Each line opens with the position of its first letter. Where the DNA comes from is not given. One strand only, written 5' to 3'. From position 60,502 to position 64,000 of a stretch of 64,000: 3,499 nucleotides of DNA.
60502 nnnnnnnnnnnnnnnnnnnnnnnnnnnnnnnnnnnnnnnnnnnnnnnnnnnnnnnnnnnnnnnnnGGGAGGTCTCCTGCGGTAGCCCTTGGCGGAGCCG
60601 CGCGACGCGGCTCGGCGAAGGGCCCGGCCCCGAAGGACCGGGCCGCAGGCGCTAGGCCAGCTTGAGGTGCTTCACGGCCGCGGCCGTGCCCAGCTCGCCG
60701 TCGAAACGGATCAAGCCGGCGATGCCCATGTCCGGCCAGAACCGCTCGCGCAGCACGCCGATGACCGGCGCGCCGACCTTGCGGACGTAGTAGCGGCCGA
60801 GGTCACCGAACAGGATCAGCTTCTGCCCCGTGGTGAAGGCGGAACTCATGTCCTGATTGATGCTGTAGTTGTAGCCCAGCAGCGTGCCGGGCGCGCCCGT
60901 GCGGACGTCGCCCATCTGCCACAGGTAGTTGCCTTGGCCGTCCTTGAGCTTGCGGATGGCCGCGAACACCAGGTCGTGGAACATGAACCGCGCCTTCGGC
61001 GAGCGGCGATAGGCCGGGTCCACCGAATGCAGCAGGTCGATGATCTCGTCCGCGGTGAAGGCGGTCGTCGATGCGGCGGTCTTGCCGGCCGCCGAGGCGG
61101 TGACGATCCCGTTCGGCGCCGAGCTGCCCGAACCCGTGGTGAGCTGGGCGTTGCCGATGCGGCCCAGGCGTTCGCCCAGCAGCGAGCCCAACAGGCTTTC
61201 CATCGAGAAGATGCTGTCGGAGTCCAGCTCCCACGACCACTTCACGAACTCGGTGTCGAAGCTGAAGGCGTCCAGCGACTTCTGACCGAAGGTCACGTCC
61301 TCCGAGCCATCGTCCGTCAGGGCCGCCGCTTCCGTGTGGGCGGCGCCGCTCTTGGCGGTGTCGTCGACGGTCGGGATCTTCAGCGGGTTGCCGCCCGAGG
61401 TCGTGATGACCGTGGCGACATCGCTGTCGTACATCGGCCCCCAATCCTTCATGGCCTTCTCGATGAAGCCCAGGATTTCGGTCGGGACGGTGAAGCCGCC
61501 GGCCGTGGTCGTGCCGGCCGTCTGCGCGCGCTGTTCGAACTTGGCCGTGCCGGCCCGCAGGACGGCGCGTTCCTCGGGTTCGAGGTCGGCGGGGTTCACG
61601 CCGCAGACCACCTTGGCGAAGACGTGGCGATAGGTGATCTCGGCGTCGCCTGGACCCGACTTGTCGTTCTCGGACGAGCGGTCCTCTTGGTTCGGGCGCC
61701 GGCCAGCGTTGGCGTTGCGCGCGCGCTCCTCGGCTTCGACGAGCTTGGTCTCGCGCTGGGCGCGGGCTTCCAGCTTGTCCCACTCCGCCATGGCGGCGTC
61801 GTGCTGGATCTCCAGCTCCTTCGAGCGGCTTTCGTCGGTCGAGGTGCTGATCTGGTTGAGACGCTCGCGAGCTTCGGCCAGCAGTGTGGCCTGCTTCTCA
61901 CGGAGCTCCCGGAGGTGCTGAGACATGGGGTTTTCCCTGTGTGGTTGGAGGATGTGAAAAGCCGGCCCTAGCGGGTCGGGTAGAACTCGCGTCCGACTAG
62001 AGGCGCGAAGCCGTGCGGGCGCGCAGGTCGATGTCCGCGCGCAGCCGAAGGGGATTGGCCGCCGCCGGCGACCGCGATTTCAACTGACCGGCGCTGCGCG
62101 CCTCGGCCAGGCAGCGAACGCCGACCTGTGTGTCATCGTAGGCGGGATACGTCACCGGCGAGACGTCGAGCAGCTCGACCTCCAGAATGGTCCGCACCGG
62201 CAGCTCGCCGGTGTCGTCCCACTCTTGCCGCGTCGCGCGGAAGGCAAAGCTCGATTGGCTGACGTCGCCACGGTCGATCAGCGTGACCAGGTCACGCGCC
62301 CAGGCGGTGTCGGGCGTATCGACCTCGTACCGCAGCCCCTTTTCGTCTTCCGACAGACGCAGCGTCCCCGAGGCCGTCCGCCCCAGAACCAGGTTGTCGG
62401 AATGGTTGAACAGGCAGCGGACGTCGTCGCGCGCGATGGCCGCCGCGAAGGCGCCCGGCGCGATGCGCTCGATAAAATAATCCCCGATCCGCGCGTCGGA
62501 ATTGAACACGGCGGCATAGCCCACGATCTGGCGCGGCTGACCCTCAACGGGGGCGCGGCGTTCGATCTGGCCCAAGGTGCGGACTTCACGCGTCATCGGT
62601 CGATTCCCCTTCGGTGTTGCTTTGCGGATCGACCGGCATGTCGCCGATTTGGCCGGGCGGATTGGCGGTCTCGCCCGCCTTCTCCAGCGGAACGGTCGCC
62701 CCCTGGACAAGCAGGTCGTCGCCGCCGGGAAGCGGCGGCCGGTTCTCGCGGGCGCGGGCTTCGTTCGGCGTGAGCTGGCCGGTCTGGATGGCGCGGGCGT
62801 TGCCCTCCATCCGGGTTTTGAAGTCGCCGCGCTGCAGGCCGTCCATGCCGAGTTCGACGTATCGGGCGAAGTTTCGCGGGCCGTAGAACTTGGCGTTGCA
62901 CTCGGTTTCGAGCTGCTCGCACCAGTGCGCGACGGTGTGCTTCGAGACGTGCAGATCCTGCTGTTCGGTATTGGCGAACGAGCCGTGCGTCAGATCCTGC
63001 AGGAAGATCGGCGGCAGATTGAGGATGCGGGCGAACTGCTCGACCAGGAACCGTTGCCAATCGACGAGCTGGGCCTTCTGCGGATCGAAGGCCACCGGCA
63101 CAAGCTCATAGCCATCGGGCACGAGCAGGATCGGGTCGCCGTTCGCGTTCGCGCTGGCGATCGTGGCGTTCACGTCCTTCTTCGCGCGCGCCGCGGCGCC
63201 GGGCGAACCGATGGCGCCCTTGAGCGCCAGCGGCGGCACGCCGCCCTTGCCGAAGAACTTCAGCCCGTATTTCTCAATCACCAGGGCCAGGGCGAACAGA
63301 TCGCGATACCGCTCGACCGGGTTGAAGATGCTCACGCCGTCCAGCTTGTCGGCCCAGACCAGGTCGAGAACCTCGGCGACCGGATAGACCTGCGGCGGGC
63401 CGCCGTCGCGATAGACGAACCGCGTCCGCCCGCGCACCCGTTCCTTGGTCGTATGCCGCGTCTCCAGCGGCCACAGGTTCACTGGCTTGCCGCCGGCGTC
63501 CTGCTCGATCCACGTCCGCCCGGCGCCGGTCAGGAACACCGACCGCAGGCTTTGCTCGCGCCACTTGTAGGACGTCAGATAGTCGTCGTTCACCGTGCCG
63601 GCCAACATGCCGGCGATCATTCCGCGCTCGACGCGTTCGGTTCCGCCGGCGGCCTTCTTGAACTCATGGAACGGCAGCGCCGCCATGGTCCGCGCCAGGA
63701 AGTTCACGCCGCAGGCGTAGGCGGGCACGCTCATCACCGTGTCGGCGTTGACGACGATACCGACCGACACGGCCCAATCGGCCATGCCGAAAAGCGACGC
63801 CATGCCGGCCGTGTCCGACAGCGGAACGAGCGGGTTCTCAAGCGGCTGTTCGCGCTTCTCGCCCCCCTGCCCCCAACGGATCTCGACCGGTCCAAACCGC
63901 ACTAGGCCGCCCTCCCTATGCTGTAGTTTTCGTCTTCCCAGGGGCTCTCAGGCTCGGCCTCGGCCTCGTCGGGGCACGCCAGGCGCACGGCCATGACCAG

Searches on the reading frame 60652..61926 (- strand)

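Call 68: search_protein_families(library=phrogs, proteins=[window:60652-61926:-], max_evalue=0.00001)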
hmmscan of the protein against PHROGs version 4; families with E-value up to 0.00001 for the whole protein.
window:60652-61926:- (424 aa): 3 families
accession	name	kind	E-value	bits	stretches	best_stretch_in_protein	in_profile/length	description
phrog_10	-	head and packaging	2e-61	209.9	1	3-380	263-589/752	major head protein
phrog_15928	-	head and packaging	4.6e-19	70.1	1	272-380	26-135/185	major head protein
phrog_617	-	head and packaging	4.4e-09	36.8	1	3-394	242-586/626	major head protein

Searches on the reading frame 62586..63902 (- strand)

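Call 68: search_protein_families(library=phrogs, proteins=[window:62586-63902:-], max_evalue=0.00001)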
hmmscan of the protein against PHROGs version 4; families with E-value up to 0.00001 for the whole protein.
window:62586-63902:- (438 aa): 6 families
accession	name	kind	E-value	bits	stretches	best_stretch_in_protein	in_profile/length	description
phrog_12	-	head and packaging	4.4e-66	225.2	1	47-431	81-458/646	portal protein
phrog_2662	-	head and packaging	6.1e-39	135.2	1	62-404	71-421/717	portal protein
phrog_5929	-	head and packaging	8.7e-33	114.5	1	210-415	5-211/228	portal protein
phrog_11323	-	unknown function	1.8e-16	61.4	1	302-414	3-117/130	-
phrog_21454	-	unknown function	5e-11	43.4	1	238-403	14-175/320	-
phrog_2271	-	head and packaging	8.1e-10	38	1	212-407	210-402/859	portal protein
